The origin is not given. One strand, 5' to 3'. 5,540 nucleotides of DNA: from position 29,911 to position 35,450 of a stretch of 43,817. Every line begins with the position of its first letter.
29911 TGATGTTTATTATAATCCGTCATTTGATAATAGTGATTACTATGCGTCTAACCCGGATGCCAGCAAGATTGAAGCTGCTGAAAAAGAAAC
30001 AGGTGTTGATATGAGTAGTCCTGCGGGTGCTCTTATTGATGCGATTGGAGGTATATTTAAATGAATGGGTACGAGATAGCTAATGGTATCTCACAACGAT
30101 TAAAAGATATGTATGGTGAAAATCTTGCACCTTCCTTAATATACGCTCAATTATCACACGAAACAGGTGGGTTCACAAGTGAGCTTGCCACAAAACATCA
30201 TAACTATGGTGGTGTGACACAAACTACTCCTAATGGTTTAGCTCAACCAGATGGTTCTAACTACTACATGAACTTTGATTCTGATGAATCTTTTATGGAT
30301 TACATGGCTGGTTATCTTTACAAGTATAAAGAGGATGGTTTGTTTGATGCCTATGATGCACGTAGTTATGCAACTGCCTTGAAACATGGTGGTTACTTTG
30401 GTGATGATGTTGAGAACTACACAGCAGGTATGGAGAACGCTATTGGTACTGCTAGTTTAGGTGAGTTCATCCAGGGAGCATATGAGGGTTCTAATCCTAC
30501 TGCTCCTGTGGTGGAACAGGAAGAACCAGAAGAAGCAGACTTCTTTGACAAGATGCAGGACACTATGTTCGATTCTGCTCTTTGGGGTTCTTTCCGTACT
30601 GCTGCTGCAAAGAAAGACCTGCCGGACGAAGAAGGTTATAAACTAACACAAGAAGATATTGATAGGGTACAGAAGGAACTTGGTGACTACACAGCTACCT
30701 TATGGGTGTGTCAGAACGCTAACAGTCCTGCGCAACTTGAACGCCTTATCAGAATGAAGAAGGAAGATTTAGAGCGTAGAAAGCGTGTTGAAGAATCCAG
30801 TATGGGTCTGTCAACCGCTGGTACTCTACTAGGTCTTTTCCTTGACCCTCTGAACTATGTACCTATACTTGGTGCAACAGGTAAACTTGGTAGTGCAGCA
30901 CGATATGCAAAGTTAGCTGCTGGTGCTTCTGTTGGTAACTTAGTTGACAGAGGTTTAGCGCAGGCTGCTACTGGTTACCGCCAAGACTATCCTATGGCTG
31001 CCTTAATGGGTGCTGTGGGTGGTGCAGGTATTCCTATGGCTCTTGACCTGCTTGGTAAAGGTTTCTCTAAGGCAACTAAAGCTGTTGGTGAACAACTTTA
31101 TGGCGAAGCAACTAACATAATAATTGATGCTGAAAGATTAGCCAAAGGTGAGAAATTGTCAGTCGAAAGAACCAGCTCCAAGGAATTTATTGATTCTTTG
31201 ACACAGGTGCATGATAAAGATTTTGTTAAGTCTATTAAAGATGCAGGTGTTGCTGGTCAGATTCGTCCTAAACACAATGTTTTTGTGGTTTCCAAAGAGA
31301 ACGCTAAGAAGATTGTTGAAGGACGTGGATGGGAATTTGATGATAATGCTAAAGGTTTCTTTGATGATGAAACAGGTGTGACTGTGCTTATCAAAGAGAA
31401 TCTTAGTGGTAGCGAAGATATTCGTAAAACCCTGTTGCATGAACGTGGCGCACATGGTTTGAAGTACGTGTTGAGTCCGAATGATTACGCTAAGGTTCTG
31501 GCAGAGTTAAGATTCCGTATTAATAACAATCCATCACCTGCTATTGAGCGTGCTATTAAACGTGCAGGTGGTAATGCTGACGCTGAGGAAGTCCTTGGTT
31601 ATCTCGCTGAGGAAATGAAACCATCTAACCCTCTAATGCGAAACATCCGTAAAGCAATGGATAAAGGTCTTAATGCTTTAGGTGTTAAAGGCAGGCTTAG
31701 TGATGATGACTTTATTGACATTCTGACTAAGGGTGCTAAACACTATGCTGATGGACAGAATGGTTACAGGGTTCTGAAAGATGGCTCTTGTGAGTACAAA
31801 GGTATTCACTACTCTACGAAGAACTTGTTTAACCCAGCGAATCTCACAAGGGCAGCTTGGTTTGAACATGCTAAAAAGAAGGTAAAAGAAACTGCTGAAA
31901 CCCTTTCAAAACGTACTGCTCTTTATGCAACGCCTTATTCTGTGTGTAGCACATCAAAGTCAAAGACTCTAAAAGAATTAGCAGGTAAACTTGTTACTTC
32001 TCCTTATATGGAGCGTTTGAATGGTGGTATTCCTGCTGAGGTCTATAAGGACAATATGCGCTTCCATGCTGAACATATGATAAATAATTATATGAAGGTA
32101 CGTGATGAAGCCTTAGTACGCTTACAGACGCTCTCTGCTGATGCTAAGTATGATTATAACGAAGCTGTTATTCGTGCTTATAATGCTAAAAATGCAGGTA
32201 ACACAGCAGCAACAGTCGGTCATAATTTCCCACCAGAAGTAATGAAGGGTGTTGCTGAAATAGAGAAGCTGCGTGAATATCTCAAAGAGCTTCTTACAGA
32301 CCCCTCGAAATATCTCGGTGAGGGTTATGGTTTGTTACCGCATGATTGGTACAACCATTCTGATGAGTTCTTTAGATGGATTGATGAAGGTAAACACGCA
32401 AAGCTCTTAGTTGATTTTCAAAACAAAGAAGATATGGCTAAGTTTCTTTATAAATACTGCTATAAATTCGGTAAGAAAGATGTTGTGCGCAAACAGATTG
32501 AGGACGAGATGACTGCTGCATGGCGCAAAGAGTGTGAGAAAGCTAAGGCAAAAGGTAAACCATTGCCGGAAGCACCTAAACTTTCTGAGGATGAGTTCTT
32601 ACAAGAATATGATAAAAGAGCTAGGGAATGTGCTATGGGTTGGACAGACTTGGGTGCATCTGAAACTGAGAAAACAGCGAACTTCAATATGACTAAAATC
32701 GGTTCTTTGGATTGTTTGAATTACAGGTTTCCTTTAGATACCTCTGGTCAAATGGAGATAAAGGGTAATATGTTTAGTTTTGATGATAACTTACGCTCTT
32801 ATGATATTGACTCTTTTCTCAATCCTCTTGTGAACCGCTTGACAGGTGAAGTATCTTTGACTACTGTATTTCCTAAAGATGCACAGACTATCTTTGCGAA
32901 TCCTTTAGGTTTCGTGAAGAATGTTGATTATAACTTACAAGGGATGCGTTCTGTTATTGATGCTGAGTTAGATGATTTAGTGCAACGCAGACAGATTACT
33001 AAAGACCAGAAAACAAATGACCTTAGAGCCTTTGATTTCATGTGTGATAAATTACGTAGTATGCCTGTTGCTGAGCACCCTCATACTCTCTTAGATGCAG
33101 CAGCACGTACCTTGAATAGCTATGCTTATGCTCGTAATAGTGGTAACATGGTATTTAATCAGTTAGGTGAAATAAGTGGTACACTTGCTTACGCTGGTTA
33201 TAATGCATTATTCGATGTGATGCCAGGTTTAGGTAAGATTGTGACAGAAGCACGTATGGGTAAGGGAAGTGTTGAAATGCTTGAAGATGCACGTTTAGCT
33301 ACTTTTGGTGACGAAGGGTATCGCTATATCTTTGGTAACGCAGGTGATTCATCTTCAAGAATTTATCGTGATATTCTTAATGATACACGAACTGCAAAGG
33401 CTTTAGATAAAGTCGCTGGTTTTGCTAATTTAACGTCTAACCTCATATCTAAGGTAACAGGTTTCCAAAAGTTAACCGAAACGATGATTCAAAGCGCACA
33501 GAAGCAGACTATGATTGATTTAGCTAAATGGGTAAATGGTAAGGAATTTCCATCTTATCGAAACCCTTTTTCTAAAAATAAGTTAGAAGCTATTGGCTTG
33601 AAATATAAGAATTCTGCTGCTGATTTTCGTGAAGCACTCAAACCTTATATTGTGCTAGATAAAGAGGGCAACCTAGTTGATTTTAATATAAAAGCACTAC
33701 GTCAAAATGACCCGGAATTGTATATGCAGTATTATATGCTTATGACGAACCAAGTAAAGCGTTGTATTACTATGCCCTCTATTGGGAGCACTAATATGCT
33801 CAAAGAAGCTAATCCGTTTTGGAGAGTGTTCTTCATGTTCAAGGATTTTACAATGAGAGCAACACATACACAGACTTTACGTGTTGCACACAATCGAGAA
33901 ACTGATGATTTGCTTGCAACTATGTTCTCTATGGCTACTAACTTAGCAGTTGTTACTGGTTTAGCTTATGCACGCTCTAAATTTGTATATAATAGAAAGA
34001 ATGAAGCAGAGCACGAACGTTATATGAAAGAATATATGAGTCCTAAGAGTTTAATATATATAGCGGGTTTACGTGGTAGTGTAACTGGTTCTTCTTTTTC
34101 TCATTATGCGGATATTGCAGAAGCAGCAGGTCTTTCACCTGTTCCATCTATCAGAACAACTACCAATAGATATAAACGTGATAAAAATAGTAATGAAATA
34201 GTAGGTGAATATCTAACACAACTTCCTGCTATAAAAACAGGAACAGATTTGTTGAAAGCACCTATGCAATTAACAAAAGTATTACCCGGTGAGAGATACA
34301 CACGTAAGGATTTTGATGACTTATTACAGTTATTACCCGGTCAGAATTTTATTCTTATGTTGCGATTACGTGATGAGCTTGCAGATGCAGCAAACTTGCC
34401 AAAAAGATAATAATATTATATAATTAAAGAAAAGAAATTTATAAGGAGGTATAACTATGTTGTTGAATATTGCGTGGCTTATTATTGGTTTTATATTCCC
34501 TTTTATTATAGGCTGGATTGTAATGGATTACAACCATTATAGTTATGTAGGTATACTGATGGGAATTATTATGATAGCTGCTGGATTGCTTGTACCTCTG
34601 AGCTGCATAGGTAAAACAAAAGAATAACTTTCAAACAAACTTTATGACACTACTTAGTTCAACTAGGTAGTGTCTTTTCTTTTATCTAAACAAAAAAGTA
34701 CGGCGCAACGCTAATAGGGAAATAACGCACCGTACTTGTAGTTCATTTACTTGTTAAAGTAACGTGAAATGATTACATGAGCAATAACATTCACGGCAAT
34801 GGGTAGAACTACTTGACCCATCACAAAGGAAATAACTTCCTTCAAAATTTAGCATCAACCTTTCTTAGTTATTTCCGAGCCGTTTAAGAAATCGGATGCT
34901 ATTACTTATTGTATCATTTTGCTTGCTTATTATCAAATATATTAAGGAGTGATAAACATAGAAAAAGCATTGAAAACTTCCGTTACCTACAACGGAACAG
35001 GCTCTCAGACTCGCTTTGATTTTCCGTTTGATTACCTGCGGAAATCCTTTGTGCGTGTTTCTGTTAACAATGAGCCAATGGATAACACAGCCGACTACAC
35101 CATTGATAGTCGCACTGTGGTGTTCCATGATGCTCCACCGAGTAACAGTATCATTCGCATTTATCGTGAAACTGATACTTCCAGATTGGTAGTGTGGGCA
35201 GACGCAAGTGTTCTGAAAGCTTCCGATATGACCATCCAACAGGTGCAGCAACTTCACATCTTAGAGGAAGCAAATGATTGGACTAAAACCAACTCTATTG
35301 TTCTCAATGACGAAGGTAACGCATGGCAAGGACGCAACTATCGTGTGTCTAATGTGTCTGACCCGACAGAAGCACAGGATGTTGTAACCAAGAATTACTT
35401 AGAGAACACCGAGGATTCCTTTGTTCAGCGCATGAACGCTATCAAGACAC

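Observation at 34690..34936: Hidden minus-strand moron: Fst-like type I toxin peptide with its own promoter, structured leader and strand-specific terminator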

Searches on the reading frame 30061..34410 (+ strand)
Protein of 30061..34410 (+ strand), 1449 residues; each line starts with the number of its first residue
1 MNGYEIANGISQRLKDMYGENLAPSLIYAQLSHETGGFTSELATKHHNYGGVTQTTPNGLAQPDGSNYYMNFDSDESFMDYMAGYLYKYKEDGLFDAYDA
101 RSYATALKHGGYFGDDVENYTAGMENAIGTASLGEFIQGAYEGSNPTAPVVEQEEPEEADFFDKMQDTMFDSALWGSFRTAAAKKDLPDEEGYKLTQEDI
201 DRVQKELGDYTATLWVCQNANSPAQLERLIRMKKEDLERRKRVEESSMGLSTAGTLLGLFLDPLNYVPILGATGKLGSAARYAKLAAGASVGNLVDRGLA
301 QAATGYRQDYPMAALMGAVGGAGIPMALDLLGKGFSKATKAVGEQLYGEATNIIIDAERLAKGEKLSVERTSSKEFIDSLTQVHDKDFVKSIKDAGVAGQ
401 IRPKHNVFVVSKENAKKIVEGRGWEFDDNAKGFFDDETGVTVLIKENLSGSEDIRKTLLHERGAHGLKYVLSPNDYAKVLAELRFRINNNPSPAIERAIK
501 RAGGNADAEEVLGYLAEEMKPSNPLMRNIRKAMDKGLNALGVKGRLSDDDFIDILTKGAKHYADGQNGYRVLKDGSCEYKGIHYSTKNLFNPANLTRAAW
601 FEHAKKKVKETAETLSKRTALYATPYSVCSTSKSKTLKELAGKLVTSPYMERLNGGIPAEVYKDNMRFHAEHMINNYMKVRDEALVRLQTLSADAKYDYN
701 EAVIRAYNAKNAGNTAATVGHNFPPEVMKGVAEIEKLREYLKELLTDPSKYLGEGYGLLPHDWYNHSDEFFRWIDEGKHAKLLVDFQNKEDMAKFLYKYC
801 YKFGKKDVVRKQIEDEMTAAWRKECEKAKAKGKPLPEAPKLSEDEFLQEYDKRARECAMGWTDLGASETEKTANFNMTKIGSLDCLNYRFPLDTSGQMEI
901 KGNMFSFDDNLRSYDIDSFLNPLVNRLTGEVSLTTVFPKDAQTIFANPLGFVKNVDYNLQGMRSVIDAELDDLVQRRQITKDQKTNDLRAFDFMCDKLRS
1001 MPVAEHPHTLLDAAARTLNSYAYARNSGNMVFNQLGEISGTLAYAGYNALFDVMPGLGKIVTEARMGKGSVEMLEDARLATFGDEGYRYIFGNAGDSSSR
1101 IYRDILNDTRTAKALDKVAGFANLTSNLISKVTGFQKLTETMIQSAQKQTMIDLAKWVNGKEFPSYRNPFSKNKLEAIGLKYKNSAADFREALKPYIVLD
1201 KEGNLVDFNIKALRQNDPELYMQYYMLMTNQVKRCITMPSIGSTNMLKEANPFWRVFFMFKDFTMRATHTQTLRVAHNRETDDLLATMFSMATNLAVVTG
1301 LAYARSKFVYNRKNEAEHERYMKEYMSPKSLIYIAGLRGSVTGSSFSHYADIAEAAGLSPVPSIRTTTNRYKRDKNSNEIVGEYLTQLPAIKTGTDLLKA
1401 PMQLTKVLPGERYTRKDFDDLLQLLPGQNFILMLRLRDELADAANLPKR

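Call 10: search_protein_families(library=phrogs, proteins=[window:30061-34410:+], max_evalue=0.001)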
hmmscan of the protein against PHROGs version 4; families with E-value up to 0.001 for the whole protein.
window:30061-34410:+ (1449 aa): 1 family
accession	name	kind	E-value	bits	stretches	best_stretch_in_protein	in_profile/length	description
phrog_342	-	head and packaging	1.9e-91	308.8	1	44-1442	105-1224/1235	internal virion protein with endolysin domain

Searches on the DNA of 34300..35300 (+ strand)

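Call 4: search_rna_families(source=window, start=34300, end=35300, threshold=evalue, max_evalue=10, show_alignments=3)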
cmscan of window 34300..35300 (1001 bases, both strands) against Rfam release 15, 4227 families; matches with E-value up to 10: 4.
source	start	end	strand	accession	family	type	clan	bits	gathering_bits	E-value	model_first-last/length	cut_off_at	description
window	34596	34679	+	RF02428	SpF11_sRNA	Gene; sRNA;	-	28.2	54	0.055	1-95/95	no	Streptococcus sRNA SpF11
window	34625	34690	+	RF00746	mir-454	Gene; miRNA;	-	16.7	60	1.5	1-103/103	no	mir-454 microRNA precursor family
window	34638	34749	-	RF00265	SNORA69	Gene; snRNA; snoRNA; HACA-box;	-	16.3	47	6.7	1-132/132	no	Small nucleolar RNA SNORA69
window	34455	34494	-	RF01675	CrcZ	Gene; sRNA;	-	15.1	95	0.13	1-398/398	no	Pseudomonas sRNA CrcZ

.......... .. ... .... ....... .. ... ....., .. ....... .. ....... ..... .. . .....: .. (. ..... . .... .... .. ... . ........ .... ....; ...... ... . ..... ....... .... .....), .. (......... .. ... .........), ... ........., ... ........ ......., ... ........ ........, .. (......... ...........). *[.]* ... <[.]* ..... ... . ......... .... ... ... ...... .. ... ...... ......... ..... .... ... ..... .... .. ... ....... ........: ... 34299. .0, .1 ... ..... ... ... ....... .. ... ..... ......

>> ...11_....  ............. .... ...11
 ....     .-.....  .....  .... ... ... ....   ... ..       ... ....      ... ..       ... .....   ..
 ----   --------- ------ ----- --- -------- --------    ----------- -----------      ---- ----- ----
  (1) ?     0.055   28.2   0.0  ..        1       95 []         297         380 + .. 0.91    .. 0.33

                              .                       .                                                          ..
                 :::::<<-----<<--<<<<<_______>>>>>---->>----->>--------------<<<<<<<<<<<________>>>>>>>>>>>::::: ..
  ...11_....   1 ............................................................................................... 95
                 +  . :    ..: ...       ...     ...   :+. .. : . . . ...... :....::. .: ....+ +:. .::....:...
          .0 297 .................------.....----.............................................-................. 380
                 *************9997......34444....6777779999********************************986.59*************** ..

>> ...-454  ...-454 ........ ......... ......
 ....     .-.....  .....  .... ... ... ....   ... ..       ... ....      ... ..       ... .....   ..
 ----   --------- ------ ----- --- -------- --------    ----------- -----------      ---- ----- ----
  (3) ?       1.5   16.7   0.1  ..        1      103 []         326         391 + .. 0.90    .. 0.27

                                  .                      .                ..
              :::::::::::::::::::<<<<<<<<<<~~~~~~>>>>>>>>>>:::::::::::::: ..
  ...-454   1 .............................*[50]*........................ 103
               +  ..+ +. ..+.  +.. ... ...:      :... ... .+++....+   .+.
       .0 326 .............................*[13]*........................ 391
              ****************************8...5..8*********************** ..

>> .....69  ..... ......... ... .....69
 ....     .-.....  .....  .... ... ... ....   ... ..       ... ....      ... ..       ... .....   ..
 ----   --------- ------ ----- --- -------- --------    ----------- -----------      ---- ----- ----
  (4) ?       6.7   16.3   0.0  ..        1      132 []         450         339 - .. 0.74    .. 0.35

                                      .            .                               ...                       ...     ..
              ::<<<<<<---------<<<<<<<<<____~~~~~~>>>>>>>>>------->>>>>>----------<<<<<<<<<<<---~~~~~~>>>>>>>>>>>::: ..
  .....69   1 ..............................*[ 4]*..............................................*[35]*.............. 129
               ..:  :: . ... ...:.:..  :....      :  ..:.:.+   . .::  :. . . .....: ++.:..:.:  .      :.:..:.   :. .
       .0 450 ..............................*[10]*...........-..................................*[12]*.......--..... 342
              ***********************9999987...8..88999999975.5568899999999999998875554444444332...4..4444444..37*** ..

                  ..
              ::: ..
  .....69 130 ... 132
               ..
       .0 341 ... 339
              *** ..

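Call 6: search_dna_similar(query=window:34400-35000:+, collection=phages, mode=distant, max_rows=30)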
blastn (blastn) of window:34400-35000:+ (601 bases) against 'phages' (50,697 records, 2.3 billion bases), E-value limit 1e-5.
No match.

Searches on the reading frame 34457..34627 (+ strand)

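Call 3: search_protein_families(library=pfam, proteins=[window:34457-34624:+], max_evalue=10)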
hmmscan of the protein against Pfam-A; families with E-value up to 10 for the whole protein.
seq(56 aa): 3 families
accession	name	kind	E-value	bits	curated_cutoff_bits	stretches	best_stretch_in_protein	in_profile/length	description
PF06645.18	SPC12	-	0.56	10.8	23.6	1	6-47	15-54/71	Microsomal signal peptidase 12 kDa subunit (SPC12)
PF07690.21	MFS_1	-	0.57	9.5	33.4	1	3-46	126-168/347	Major Facilitator Superfamily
PF11167.13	DUF2953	-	7.1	7.3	22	1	1-17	13-29/53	Protein of unknown function (DUF2953)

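Call 10: search_protein_families(library=phrogs, proteins=[window:34457-34627:+], max_evalue=0.001)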
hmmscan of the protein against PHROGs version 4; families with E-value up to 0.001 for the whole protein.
window:34457-34627:+ (56 aa): 0 families

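Call 26: search_protein_families(library=ncbifam, proteins=[window:34457-34624:+], max_evalue=10)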
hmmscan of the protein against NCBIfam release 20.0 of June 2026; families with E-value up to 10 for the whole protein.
seq(56 aa): 1 family
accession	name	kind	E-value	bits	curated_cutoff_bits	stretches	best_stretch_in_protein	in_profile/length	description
TIGR04402.2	mob_CxxC_CxxC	subfamily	0.3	11.3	70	1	8-50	33-76/180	mobilome CxxCx(11)CxxC protein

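Call 27: search_protein_families(library=padloc, proteins=[window:34457-34624:+], max_evalue=10)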
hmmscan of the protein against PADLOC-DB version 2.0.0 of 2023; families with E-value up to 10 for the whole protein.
seq(56 aa): 0 families
